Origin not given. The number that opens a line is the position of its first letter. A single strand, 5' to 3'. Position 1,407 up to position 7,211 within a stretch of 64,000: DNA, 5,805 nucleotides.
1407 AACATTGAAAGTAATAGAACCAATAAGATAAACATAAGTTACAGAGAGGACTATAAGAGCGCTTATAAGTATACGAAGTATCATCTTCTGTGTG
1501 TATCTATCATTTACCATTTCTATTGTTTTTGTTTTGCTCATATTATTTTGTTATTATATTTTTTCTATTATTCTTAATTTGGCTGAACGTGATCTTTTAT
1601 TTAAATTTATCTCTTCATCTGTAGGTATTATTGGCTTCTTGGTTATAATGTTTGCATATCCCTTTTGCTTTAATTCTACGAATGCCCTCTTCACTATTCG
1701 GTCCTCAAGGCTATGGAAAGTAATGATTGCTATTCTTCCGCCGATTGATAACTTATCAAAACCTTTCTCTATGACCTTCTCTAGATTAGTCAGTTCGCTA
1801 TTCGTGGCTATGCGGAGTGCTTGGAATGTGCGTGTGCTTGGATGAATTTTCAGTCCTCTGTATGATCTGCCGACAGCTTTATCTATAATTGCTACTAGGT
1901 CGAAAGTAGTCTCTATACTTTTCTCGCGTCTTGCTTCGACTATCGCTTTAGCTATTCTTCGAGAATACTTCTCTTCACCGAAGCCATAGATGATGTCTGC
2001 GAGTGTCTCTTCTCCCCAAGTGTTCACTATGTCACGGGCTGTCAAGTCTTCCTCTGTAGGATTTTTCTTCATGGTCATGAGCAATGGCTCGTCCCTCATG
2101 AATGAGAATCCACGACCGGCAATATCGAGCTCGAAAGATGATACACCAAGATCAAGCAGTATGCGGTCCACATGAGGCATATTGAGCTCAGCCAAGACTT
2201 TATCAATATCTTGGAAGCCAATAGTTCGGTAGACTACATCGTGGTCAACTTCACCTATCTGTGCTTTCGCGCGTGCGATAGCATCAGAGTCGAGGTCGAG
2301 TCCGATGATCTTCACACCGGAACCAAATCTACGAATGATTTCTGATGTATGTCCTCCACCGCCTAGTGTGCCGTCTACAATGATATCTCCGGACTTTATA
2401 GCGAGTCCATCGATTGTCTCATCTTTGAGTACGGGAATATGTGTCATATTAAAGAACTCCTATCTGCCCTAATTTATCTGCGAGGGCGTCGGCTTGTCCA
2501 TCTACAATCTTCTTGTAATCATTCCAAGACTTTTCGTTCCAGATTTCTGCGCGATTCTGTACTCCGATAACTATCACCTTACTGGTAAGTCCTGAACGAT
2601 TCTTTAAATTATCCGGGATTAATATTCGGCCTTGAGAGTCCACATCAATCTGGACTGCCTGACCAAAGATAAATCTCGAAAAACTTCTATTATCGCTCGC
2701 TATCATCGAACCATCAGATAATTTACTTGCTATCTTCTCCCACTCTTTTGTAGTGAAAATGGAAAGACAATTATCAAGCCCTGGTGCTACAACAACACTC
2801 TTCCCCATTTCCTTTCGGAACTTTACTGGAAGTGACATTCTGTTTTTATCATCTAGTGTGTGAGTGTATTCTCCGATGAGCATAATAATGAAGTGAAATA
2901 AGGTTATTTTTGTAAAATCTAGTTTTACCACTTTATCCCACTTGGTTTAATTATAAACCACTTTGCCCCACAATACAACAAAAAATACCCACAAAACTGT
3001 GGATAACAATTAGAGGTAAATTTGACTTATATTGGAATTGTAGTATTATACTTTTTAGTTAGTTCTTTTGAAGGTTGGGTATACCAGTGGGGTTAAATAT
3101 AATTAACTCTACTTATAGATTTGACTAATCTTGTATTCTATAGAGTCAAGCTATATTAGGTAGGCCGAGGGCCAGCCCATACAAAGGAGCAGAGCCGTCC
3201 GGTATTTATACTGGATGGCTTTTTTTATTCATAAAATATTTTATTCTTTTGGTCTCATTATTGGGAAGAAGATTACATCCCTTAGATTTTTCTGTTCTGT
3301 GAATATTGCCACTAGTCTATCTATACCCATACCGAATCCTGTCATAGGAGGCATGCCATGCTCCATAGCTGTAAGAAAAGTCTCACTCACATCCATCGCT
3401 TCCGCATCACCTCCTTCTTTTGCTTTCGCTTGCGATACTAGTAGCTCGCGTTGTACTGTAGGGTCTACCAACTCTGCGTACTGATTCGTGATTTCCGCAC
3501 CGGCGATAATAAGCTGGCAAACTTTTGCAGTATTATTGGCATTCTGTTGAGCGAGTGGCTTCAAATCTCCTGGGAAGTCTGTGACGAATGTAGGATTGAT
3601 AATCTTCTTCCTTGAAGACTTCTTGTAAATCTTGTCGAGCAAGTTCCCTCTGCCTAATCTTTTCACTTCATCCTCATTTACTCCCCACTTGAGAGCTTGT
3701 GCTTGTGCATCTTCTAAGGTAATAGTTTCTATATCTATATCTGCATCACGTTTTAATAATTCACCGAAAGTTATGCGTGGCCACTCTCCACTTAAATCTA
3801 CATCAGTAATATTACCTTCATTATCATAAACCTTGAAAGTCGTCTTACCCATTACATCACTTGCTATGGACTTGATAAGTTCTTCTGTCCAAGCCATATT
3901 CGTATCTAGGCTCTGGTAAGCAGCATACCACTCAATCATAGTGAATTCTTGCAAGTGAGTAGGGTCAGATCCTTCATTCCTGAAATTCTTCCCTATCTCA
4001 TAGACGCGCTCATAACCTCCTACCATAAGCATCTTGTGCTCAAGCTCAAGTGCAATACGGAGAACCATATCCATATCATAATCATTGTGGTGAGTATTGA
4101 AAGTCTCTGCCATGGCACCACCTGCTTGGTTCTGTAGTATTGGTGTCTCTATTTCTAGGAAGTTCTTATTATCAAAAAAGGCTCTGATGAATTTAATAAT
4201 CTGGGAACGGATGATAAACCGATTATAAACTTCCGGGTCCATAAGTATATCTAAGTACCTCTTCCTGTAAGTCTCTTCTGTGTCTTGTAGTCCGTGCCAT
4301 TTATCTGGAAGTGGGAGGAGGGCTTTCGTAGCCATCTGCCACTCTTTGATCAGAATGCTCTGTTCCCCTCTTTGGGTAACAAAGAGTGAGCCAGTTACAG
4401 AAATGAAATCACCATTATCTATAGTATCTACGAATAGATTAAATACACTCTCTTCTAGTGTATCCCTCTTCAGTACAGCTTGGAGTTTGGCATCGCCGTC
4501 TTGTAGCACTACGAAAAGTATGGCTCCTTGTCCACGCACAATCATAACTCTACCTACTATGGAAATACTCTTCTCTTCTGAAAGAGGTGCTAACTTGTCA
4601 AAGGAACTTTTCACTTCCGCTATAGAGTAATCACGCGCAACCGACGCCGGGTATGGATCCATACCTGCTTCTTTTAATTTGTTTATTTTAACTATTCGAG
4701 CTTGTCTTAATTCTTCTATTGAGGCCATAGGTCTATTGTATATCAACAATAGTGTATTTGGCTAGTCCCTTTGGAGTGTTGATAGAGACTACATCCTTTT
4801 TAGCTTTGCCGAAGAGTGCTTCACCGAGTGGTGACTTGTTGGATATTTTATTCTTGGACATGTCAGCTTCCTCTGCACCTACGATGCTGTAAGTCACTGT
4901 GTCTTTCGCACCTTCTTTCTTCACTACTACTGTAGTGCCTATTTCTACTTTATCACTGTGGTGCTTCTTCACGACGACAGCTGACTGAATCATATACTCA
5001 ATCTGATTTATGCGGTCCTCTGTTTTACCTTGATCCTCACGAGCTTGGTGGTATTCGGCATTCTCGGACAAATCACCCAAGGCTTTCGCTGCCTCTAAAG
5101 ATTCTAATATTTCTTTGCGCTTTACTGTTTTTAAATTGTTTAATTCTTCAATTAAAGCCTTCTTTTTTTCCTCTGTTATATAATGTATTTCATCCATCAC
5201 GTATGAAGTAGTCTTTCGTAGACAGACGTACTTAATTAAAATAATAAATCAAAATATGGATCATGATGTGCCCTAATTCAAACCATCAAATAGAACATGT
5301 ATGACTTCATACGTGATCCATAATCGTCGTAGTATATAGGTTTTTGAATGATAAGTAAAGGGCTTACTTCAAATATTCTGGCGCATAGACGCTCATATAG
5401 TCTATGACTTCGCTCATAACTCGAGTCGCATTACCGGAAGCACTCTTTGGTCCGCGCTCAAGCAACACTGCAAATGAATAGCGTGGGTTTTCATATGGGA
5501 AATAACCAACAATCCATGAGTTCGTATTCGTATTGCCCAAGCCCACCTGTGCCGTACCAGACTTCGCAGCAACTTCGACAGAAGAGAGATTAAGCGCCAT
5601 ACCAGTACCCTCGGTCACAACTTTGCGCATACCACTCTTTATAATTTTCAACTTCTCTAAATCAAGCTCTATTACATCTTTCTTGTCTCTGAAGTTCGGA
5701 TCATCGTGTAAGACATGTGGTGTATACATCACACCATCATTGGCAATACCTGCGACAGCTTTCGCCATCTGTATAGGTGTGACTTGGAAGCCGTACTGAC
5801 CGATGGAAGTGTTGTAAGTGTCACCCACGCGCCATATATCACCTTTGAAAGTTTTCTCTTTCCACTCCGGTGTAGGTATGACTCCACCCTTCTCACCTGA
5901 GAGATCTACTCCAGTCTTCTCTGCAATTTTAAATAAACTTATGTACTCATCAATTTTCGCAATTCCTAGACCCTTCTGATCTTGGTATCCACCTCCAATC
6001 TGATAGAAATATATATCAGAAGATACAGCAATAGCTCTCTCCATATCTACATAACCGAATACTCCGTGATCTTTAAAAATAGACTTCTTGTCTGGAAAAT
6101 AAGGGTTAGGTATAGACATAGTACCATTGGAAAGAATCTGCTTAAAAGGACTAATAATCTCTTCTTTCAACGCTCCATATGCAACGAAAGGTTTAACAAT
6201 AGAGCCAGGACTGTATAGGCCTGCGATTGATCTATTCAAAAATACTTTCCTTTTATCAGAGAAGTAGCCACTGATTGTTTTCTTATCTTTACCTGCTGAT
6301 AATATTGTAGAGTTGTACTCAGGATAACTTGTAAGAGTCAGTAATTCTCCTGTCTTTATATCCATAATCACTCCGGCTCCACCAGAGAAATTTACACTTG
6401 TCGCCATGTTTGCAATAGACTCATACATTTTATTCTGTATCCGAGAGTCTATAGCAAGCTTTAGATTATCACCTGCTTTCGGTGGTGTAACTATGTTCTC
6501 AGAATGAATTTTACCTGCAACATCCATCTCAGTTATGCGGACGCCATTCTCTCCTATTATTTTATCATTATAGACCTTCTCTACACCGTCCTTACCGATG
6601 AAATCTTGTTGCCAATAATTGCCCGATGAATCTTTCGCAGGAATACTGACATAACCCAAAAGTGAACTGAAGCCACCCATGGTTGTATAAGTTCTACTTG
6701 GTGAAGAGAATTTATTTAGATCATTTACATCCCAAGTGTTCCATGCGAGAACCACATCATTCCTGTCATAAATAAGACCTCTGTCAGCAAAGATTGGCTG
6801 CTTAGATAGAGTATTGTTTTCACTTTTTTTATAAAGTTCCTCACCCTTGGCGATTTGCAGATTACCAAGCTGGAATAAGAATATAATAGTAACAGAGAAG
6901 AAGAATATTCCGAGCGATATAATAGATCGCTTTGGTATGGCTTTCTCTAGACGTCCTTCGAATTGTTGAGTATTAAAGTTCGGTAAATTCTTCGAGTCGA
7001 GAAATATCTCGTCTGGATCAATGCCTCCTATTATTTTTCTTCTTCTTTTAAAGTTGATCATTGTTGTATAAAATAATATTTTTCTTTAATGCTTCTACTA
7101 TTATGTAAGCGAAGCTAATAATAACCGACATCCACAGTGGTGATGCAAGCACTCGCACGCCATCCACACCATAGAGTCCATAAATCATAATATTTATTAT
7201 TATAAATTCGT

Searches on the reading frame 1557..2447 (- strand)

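Call 52: search_protein_families(library=pfam, proteins=[window:1557-2447:-], max_evalue=0.001)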
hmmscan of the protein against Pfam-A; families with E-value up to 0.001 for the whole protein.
window:1557-2447:- (297 aa): 1 family
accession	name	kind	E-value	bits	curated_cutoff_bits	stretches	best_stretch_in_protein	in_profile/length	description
PF01795.25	Methyltransf_5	-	2.7e-98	329.7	27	1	2-297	3-309/309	MraW methylase family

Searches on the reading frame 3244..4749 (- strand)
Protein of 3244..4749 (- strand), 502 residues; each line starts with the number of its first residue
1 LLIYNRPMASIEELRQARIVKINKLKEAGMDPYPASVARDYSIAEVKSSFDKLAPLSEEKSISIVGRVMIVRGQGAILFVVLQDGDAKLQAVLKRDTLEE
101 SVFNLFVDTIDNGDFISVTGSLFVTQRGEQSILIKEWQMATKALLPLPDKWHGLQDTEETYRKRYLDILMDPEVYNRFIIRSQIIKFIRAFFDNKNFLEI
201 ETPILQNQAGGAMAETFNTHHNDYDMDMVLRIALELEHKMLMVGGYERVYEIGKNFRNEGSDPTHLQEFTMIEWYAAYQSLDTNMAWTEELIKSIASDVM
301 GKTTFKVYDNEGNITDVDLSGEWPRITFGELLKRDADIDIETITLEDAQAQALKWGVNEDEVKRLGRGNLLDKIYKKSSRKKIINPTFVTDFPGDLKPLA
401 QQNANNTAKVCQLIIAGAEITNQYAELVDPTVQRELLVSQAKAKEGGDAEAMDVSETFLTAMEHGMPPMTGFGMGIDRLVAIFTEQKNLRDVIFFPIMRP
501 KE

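Call 52: search_protein_families(library=pfam, proteins=[window:3244-4749:-], max_evalue=0.001)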
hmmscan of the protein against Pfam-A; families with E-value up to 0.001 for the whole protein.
window:3244-4749:- (502 aa): 3 families
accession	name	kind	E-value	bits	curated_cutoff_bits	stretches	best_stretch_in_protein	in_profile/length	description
PF00152.25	tRNA-synt_2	-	1.5e-74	251.3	25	1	157-498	2-307/308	tRNA synthetases class II (D, K and N)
PF01336.31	tRNA_anti-codon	-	2.7e-12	46.9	27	1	62-138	1-73/75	OB-fold nucleic acid binding domain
PF01409.25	tRNA-synt_2d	-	3.4e-06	27.1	19.8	0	246-305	102-160/246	tRNA synthetases class II core domain (F)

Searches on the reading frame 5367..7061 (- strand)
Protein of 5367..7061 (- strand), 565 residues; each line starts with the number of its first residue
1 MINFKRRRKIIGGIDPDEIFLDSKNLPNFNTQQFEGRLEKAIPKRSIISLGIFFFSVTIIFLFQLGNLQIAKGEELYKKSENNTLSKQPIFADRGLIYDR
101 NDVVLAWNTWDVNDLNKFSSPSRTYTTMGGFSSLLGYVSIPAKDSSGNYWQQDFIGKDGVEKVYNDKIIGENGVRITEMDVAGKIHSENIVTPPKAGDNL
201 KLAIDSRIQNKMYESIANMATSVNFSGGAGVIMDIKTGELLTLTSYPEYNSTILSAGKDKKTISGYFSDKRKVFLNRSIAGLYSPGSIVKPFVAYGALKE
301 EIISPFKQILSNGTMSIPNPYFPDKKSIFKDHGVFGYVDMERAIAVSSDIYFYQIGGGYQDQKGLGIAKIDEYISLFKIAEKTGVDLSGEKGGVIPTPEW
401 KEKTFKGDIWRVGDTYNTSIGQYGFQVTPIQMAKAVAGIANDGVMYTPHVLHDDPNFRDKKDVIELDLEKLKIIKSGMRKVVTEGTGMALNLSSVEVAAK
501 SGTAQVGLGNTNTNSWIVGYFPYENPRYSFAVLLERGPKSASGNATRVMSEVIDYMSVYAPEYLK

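Call 52: search_protein_families(library=pfam, proteins=[window:5367-7061:-], max_evalue=0.001)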
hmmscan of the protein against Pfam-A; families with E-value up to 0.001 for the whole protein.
window:5367-7061:- (565 aa): 2 families
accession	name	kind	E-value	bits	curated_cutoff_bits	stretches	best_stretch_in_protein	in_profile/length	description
PF00905.27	Transpeptidase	-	4.7e-52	177.5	22.1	1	228-553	1-298/299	Penicillin binding protein transpeptidase domain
PF03717.20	PBP_dimer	-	4.1e-15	57.1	24.4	1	120-188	105-178/180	Penicillin-binding Protein dimerisation domain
